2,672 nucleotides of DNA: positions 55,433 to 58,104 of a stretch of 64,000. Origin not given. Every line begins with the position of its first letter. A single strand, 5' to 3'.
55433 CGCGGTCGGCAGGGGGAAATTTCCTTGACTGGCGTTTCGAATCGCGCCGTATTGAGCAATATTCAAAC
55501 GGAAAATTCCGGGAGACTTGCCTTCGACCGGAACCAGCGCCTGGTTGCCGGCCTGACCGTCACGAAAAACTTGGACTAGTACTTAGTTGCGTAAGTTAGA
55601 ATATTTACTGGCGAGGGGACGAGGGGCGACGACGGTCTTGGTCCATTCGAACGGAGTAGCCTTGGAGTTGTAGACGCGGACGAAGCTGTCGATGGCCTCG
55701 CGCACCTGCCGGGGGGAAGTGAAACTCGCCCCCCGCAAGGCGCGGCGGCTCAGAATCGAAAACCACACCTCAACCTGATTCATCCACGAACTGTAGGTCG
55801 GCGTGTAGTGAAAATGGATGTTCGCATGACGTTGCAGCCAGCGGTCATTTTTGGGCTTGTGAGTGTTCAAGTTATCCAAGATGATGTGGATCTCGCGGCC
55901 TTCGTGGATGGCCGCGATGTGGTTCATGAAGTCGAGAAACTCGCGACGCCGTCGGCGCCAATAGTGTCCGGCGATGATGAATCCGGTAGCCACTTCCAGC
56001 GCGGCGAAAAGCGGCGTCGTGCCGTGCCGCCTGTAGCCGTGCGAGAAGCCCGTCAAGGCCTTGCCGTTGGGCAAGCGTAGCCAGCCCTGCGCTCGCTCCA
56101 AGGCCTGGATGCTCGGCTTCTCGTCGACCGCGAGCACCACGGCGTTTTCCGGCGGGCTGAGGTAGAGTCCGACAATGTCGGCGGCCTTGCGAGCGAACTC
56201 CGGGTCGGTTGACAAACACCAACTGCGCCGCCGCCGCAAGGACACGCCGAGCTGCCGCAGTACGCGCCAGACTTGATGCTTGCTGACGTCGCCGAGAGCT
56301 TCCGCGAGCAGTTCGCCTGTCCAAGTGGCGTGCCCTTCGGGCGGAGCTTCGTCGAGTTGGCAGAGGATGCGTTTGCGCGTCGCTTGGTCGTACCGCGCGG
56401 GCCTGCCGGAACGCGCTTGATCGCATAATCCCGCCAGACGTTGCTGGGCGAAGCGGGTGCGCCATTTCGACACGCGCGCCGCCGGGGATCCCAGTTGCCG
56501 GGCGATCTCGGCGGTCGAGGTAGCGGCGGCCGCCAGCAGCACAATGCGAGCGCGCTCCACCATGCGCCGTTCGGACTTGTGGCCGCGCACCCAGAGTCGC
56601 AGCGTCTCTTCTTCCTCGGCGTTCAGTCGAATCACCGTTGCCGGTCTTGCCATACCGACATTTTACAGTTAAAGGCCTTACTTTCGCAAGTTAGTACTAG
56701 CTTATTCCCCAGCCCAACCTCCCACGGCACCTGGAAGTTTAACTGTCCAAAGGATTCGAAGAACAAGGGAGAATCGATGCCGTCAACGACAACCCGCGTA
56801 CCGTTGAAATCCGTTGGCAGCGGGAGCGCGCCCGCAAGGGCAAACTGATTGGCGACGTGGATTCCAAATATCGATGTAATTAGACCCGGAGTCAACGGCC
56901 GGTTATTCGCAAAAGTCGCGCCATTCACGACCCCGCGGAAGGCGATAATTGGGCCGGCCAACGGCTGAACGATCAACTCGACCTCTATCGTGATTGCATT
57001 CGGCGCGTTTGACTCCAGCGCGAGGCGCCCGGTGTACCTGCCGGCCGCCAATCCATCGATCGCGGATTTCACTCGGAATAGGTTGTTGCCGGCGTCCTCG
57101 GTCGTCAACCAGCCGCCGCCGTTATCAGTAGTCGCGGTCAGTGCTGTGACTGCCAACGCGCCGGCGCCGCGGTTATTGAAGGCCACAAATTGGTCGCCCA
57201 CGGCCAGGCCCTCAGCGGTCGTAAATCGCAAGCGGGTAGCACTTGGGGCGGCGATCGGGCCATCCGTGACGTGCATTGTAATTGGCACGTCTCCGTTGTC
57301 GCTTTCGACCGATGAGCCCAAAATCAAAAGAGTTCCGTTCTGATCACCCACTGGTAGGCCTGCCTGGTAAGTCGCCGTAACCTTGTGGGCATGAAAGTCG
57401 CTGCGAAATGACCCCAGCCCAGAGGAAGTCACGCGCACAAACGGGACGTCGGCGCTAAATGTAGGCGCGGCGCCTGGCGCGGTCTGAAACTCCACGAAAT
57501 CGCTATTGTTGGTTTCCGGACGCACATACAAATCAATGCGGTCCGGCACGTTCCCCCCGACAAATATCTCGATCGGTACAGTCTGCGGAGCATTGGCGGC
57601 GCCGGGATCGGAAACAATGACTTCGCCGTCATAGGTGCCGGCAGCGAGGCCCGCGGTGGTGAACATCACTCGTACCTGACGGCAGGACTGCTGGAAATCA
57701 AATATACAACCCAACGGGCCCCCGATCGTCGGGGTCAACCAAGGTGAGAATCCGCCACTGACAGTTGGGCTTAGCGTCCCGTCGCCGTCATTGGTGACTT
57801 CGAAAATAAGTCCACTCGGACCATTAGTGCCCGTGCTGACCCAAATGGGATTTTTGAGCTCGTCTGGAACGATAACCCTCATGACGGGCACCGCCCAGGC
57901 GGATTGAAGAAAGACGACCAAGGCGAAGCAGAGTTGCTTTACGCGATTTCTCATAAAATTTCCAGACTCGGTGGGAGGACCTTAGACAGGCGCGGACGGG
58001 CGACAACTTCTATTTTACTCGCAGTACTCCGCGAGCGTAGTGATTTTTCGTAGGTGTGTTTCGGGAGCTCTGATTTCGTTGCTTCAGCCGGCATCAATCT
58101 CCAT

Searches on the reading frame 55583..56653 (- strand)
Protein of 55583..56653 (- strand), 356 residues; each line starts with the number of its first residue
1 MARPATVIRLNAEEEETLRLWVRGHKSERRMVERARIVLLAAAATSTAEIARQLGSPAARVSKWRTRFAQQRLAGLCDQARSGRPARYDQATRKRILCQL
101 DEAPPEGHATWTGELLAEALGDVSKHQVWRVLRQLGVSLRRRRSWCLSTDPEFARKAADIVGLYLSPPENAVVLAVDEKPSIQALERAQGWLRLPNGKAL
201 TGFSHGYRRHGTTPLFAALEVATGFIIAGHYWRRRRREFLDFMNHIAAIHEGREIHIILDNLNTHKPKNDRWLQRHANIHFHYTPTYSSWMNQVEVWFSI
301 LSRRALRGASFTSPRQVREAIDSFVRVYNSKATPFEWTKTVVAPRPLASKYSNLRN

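Call 91: search_protein_families(library=ncbifam, proteins=[window:55583-56653:-], max_evalue=0.00001)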
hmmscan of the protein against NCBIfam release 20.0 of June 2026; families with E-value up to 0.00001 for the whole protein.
window:55583-56653:- (356 aa): 3 families
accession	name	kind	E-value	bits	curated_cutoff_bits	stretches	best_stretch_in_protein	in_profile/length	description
NF033545.0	transpos_IS630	equivalog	1.9e-70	237.7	100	1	33-327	1-297/299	IS630 family transposase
NF033577.2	transpos_IS481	equivalog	1.9e-15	57.1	224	1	34-331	2-269/284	IS481 family transposase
NF033516.0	transpos_IS3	equivalog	1.3e-08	34.5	160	0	275-331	297-354/369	IS3 family transposase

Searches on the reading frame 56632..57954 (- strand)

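Call 86: search_protein_families(library=pfam, proteins=[window:56632-57954:-], max_evalue=0.00001)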
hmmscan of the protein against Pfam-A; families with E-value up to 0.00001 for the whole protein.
window:56632-57954:- (440 aa): 0 families

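Call 91: search_protein_families(library=ncbifam, proteins=[window:56632-57954:-], max_evalue=0.00001)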
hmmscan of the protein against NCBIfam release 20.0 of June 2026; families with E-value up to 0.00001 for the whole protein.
window:56632-57954:- (440 aa): 1 family
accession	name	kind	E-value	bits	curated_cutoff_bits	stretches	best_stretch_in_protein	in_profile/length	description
TIGR03437.1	Soli_cterm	paralog_domain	8.7e-17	61.6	29.05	1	342-420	1-78/225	Solibacter uncharacterized C-terminal domain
